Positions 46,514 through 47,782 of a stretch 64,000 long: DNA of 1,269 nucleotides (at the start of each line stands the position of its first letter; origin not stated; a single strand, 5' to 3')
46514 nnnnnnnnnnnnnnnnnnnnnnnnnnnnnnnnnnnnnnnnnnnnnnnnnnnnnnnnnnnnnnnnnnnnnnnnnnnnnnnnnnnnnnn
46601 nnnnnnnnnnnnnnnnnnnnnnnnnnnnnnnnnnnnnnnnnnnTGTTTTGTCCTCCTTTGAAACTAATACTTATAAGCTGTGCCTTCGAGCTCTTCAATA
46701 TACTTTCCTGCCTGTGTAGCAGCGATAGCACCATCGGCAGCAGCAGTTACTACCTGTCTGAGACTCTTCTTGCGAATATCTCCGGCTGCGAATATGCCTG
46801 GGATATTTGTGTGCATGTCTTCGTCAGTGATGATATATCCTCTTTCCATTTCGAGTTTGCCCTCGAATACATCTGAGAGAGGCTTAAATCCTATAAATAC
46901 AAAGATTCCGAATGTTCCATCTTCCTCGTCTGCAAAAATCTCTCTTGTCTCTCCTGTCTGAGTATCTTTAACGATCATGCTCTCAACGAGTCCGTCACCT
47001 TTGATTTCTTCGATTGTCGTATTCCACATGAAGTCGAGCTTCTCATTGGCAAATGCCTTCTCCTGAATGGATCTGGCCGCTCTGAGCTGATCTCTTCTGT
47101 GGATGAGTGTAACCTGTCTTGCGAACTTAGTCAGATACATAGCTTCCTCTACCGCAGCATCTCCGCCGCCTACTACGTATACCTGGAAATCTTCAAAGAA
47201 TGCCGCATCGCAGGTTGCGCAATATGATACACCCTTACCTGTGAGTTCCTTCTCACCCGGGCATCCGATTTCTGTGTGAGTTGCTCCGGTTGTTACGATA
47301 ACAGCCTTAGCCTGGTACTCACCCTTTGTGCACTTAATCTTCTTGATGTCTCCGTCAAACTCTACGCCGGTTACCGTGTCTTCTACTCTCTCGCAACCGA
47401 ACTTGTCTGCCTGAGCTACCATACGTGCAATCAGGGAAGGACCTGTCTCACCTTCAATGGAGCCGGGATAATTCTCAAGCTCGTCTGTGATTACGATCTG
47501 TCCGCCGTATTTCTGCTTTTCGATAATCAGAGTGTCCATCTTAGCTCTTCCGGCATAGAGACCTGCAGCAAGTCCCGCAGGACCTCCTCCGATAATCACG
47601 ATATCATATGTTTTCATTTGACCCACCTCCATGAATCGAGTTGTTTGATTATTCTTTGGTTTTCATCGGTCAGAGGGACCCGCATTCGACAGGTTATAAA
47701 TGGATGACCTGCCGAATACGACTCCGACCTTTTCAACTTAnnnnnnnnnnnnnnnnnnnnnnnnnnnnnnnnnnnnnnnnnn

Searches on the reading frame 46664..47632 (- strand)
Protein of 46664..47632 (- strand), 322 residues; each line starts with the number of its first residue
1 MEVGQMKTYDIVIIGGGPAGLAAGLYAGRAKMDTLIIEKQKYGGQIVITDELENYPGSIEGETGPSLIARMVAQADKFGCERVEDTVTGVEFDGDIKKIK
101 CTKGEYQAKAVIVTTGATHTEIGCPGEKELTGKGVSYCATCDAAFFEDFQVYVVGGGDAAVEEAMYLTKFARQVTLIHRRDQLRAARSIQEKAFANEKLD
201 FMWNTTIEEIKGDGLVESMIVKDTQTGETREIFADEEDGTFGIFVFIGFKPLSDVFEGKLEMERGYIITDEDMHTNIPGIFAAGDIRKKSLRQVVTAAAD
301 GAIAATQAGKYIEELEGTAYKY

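Call 6: search_protein_families(library=ncbifam, max_evalue=0.00001, proteins=[window:46664-47632:-])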
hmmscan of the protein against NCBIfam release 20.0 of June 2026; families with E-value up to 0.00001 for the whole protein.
window:46664-47632:- (322 aa): 56 families (the best 25 are shown)
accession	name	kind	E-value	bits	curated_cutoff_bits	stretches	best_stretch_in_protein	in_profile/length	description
TIGR03143.1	AhpF_homolog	hypoth_equivalog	2.4e-120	402.7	687.65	1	7-316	3-312/555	putative alkyl hydroperoxide reductase F subunit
TIGR01292.1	TRX_reduct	equivalog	5.9e-108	360.2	343.45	1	9-312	1-300/300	thioredoxin-disulfide reductase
NF007614.0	PRK10262.1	equivalog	1.3e-68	231.5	644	1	4-315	2-317/321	thioredoxin-disulfide reductase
TIGR03140.1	AhpF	equivalog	6.5e-62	209.7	502.9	1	5-311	209-511/515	alkyl hydroperoxide reductase subunit F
TIGR04018.1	Bthiol_YpdA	hypoth_equivalog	3.6e-24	85.2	339.9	2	86-288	92-290/316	YpdA family putative bacillithiol disulfide reductase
TIGR01350.1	lipoamide_DH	equivalog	1.9e-20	73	408.8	2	102-308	122-329/461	dihydrolipoyl dehydrogenase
TIGR02053.1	MerA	equivalog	4.6e-17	62.2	454.45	1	98-308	118-328/465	mercury(II) reductase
NF004776.0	PRK06116.1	equivalog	3.4e-15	56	480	1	95-290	119-308/450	glutathione-disulfide reductase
NF004945.0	PRK06292.2-3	equivalog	5.1e-14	52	494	1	97-293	119-311/457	dihydrolipoyl dehydrogenase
TIGR01421.1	gluta_reduc_1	equivalog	9.4e-14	51.4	556.15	1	82-298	105-316/450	glutathione-disulfide reductase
NF040505.1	ArsO_flavin_mono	equivalog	6.1e-13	48.9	425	1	86-173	96-185/346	ArsO family NAD(P)H-dependent flavin-containing monooxygenase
NF004947.0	PRK06292.2-5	equivalog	3.9e-12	45.8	592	1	150-293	171-316/474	dihydrolipoyl dehydrogenase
NF009410.0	PRK12771.1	subfamily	4.5e-12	45.3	516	1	88-314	203-447/566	NAD(P)-binding protein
NF004943.0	PRK06292.2-1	equivalog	5.9e-12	45.1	432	1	98-291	122-312/456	dihydrolipoyl dehydrogenase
NF009409.0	PRK12770.1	subfamily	7.6e-12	44.9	343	1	146-314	171-352/360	putative glutamate synthase subunit beta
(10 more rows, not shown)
